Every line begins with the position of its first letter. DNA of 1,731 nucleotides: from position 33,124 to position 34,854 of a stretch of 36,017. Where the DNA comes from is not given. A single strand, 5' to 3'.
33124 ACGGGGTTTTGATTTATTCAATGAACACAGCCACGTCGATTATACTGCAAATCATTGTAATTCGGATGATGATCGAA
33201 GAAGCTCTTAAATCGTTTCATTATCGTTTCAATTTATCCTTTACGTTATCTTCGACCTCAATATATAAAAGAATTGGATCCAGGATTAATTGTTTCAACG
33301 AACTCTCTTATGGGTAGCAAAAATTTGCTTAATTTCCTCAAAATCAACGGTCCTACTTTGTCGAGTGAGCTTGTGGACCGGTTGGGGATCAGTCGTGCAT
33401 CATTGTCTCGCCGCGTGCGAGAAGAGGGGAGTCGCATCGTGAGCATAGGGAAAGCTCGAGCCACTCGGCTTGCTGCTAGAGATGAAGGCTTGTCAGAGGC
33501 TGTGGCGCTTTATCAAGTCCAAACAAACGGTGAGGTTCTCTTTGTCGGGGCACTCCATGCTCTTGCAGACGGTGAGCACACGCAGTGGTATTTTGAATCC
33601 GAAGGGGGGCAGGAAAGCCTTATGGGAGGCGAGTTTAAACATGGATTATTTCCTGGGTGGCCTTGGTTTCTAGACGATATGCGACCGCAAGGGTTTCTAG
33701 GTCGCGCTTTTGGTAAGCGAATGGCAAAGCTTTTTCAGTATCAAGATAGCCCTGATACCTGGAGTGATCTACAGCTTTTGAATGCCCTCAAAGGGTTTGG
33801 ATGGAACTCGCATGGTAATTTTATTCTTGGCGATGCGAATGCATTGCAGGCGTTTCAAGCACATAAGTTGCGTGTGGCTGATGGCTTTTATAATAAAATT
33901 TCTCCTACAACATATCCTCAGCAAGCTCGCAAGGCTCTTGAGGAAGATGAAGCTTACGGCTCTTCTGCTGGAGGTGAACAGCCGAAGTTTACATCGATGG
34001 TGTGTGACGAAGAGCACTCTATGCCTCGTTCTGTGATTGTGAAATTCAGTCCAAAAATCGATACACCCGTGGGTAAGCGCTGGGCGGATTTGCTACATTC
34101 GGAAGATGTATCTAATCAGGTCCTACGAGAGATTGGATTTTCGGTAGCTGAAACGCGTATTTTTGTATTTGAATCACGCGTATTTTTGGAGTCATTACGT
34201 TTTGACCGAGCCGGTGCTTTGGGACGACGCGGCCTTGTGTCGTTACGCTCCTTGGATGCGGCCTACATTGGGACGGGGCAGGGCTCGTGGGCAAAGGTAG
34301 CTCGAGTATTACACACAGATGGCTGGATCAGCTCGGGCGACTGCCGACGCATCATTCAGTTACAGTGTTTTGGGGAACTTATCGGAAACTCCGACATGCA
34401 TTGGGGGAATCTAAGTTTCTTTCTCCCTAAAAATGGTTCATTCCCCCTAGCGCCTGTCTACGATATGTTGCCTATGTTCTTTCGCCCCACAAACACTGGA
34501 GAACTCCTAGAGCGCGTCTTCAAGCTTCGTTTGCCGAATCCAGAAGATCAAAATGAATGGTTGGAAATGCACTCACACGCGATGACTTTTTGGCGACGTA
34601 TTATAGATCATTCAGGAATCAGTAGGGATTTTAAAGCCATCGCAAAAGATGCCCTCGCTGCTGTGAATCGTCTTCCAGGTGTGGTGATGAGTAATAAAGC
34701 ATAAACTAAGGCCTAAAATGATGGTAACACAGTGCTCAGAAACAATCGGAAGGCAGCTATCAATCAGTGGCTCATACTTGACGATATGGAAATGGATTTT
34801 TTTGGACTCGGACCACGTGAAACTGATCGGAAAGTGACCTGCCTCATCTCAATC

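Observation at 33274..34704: Second HipA-family kinase in the window, a single-gene HTH–kinase fusion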

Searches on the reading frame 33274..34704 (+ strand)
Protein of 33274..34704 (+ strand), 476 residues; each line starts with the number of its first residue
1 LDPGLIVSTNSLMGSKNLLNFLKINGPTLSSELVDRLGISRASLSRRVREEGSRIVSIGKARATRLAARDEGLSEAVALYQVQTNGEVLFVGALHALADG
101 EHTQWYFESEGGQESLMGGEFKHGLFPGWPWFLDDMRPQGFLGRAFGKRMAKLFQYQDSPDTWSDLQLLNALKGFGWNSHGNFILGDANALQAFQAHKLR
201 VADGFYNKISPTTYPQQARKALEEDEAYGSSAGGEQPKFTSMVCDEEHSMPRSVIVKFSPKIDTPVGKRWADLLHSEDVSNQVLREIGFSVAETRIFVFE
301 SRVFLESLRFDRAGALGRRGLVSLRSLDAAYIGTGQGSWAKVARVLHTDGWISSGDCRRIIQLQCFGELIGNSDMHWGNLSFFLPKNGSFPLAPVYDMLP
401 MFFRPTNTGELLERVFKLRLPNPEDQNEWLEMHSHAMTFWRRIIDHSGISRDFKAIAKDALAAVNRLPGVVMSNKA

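Call 3: search_protein_families(library=pfam, proteins=[window:33274-34704:+], max_evalue=1)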
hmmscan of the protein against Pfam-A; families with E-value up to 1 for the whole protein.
window:33274-34704:+ (476 aa): 5 families
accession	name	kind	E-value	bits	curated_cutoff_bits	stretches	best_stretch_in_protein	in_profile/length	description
PF07804.18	HipA_C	-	7.8e-25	88.2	30.5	1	230-462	1-207/213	HipA-like C-terminal domain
PF12802.13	MarR_2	-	0.00014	22.4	27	1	18-49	10-42/61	MarR family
PF12840.13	HTH_20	-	0.048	14.1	27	1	20-49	11-40/51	Helix-turn-helix domain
PF13412.12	HTH_24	-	0.049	13.7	21.9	1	17-50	7-40/48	Winged helix-turn-helix DNA-binding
PF13404.12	HTH_AsnC-type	-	0.55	10.5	27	1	17-49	7-39/42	AsnC-type helix-turn-helix domain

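Call 4: search_protein_families(library=ncbifam, proteins=[window:33274-34704:+], max_evalue=1)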
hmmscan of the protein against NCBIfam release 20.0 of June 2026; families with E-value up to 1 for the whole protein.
window:33274-34704:+ (476 aa): 1 family
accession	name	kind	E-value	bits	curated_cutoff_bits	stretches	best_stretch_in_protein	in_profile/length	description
NF007297.0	PRK09775.1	equivalog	1.1e-131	439.6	401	1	17-467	5-438/446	type II toxin-antitoxin system HipA family toxin YjjJ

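Call 7: search_solved_structures(query=window:33274-34704:+, max_evalue=0.01, show_alignments=3)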
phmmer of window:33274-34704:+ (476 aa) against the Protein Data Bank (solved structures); distinct sequences matched with E-value up to 0.01: 5.
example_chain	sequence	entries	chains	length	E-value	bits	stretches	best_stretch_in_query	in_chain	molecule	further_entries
8ezr_B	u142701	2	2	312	3.9e-05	25.9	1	254-419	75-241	HipT(Lp)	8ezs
7vkb_A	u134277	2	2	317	4e-05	25.9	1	254-419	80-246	HipA_C domain-containing protein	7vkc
7wcf_A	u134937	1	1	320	0.00015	24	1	254-419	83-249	HipA_C domain-containing protein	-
3tpd_A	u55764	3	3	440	0.0051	18.9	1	285-404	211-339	Serine/threonine-protein kinase HipA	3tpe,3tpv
2wiu_A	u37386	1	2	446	0.0056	18.8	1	354-404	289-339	PROTEIN HIPA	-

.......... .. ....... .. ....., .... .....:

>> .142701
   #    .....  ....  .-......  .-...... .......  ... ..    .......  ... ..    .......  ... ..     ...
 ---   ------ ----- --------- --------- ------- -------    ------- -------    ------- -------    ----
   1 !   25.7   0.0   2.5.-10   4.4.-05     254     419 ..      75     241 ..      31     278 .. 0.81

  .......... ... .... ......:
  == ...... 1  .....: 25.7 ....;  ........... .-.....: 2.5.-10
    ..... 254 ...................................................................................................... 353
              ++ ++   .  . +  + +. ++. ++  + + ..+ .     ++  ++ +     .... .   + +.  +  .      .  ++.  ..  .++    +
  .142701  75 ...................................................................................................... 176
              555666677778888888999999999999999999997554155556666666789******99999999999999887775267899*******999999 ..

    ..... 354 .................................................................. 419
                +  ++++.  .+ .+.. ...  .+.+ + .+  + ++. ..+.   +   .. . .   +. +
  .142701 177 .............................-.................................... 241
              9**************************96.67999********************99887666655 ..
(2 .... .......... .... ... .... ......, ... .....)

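Call 13: find_homologous_proteins(query=window:33274-34704:+, max_evalue=0.00001)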
Query window:33274-34704:+ (476 aa): 5695 proteins with E <= 0.00001 among 8000 candidates; the best 120 are listed.
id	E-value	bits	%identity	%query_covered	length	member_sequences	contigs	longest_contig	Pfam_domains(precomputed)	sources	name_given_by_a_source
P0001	0.0e+0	1068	100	97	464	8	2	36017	PF07804.19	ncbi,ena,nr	ncbi:MAG: type II toxin-antitoxin system HipA family toxin YjjJ [Opitutales bacterium]|nr:type II to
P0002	2.7e-190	651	59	96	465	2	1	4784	PF12840.14,PF07804.19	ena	-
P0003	3.9e-190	651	59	96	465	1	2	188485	PF07804.19,PF12802.14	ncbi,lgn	-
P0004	1.8e-189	649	60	96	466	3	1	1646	PF13412.13,PF07804.19,PF13404.13,PF12802.14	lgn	-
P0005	9.1e-189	646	59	97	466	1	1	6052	PF07804.19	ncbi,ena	-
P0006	1.6e-188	646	60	96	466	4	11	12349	PF07804.19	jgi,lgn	jgi:hypothetical protein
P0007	1.8e-188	645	60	97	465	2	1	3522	PF07804.19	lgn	-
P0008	9.9e-187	640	60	95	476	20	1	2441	PF07804.19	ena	-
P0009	2.1e-186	639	61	92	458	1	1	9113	PF07804.19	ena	-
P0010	2.6e-185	635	60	96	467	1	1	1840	PF13412.13,PF07804.19,PF13404.13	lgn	-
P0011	6.0e-185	634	61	96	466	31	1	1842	PF07804.19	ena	-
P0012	2.6e-184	632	60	96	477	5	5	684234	PF07804.19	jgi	jgi:hypothetical protein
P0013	1.2e-181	623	59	95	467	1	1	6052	PF07804.19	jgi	jgi:hypothetical protein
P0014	8.2e-181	620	60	96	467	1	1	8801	PF07804.19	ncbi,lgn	ncbi:MAG: type II toxin-antitoxin system HipA family toxin YjjJ [Opitutales bacterium]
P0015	1.5e-179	616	59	97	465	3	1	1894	PF07804.19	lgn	-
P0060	7.9e-162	558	55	95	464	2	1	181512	PF07804.19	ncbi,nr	ncbi:type II toxin-antitoxin system HipA family toxin YjjJ [Coraliomargarita sinensis]|nr:type II to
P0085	5.0e-124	433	47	95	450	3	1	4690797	PF07804.19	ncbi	ncbi:type II toxin-antitoxin system HipA family toxin YjjJ [Coraliomargarita sp. W4R72]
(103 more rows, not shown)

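Call 36: find_encoding_contigs(protein=P0012, flank=6000, max_places=3)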
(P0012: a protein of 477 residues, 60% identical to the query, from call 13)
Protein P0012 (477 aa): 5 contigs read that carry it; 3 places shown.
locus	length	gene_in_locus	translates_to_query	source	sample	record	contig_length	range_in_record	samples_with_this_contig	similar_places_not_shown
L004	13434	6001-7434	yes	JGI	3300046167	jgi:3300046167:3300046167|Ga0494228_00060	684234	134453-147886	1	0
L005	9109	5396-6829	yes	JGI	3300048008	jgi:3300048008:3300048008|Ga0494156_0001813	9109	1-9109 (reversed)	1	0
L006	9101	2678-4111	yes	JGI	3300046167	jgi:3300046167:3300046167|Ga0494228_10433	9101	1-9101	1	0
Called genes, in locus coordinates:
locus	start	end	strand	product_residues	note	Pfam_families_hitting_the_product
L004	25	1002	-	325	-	PF01593:Amino_oxidase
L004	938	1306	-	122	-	PF01266:DAO (weak), PF13450:NAD_binding_8, PF01593:Amino_oxidase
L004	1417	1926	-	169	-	-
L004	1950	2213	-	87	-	PF10985:DUF2805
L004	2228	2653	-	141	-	PF13279:4HBT_2 (weak)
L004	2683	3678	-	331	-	PF03747:ADP_ribosyl_GH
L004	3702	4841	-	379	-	PF03441:FAD_binding_7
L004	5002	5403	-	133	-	-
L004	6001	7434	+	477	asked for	PF07804:HipA_C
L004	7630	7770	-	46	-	-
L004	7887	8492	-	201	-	PF01609:DDE_Tnp_1, PF13359:DDE_Tnp_4, PF13612:DDE_Tnp_1_3 (weak)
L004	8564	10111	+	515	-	PF09903:DUF2130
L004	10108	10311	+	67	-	-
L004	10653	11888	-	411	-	PF00872:Transposase_mut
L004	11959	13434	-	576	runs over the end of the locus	PF12161:HsdM_N, PF02384:N6_Mtase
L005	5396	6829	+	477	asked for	PF07804:HipA_C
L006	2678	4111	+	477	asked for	PF07804:HipA_C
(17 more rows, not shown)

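Call 41: find_encoding_contigs(protein=P0085, flank=5000, max_places=2)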
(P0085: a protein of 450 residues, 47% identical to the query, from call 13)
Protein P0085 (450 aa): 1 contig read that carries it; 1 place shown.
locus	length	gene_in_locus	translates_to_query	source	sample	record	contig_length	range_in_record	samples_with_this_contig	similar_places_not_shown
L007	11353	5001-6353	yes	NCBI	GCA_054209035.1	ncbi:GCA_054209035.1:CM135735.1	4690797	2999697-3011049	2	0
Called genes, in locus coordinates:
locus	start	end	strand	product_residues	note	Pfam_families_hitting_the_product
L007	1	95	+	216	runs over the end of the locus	PF00072:Response_reg, PF00486:Trans_reg_C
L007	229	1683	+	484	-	PF00672:HAMP, PF00512:HisKA, PF02518:HATPase_c, PF13581:HATPase_c_2 (weak)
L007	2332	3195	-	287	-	PF07883:Cupin_2 (weak), PF02311:AraC_binding, PF12833:HTH_18, PF00165:HTH_AraC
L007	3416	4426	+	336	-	PF08240:ADH_N, PF00107:ADH_zinc_N, PF13602:ADH_zinc_N_2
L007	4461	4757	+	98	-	PF03992:ABM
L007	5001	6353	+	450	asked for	PF07804:HipA_C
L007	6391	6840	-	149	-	PF01592:NifU_N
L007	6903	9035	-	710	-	PF03190:Thioredox_DsbH, PF13899:Thioredoxin_7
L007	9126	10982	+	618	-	PF02518:HATPase_c (weak), PF13589:HATPase_c_3, PF01119:DNA_mis_repair, PF08676:MutL_C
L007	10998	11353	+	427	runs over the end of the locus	PF01425:Amidase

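Call 42: find_encoding_contigs(protein=P0060, flank=5000, max_places=2)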
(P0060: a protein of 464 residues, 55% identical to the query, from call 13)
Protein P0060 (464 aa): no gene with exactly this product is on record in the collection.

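Call 43: find_encoding_contigs(protein=P0003, flank=5000, max_places=2)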
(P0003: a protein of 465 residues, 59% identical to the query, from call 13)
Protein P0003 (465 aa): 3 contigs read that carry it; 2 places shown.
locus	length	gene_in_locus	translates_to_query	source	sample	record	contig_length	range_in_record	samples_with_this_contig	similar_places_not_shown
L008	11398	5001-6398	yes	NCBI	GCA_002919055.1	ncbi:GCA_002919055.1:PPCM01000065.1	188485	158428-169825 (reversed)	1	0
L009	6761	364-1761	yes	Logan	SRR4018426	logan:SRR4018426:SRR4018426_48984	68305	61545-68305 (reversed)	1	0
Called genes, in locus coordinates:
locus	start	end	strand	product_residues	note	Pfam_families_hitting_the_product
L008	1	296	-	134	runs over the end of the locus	PF02537:CRCB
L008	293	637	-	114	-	PF02537:CRCB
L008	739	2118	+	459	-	PF03448:MgtE_N, PF00571:CBS, PF01769:MgtE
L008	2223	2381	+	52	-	-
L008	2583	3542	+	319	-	-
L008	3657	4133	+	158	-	-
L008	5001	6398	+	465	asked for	PF12802:MarR_2 (faint), PF07804:HipA_C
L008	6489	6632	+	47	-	-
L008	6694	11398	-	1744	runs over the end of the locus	PF05345:He_PIG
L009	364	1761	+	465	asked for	PF12802:MarR_2 (faint), PF07804:HipA_C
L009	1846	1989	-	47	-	-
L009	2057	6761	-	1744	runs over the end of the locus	PF05345:He_PIG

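Call 44: predict_structure(alignment_id=A2)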
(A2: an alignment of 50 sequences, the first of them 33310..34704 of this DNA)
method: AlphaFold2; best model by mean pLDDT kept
length: 464 residues; sequences in the alignment: 50
mean_pLDDT: 92.1   pTM: 0.90
mean pLDDT of the five models: 92.1, 91.3, 87.6, 87.5, 87.1
residues with pLDDT >= 90: 371; 70-90: 77; 50-70: 9; < 50: 7
segments of 3 or more residues with pLDDT < 50: 215-221
pLDDT, mean of each block of 10 residues (from residue 1): 84 96 94 95 92 95 95 96 96 90 88 95 90 89 92 95 93 96 96 94 93 48 83 91 95 94 98 97 97 96 95 93 89 96 98 97 91 93 94 87 90 96 98 98 97 82 60
secondary structure, 60 per line:
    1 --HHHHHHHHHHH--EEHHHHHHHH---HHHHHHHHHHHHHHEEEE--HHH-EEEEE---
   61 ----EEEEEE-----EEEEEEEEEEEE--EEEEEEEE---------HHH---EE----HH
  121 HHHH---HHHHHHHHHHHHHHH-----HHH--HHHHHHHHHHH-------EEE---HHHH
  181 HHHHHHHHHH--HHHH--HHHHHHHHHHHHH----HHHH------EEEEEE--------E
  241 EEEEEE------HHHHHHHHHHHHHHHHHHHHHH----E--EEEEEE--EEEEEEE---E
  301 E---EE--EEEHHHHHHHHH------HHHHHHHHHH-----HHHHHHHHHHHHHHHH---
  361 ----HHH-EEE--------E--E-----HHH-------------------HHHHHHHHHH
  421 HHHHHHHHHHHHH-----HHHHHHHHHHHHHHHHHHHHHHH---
elements in order: H3-13 H18-25 H29-42 E43-46 E53-57 E65-70 E76-87 E90-97 H119-124 H128-142 H153-163 E171-173 H177-190 H193-196 H199-211 H216-219 E226-231 E240-246 H253-274 E282-287 E290-296 E309-311 H312-320 H327-336 H342-357 E369-371 H411-433 H439-461

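Call 48: find_related_loci(query=A2, collection=metagenome_contigs, flank=2500)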
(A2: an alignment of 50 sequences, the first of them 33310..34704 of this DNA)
Query A2 (464 aa) in metagenome_contigs; peptide patterns used: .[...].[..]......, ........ (x = any residue, [..] = any of these).
600 stretches matched a pattern (row limit reached: there are more); 472 encode a relative of the query (tblastn E <= 1e-3); the best 80 are kept; 80 distinct loci.
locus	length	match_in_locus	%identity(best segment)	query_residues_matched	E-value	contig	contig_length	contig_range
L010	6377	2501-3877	59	3-461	0e+0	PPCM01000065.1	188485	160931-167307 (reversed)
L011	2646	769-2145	61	3-461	0e+0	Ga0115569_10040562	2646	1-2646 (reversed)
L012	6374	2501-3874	59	3-460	0e+0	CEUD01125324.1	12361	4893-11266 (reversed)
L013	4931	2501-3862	59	3-455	0e+0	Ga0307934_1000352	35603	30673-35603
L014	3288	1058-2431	60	3-459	0e+0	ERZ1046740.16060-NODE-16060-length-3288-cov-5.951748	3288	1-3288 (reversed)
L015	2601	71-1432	59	3-455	0e+0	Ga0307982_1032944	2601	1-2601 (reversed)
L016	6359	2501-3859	58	3-455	0e+0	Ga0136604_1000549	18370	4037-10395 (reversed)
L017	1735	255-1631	58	3-461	0e+0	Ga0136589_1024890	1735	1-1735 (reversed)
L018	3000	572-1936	58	2-455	0e+0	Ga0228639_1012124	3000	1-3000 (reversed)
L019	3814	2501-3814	55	3-440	2e-168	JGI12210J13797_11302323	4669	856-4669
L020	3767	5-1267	54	40-460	1e-156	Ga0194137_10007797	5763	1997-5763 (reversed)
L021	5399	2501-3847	52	3-455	2e-149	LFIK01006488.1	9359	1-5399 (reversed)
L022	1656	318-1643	48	3-452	1e-146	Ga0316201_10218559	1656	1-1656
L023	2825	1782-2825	58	3-349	5e-137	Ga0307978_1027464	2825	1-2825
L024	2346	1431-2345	58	3-307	2e-122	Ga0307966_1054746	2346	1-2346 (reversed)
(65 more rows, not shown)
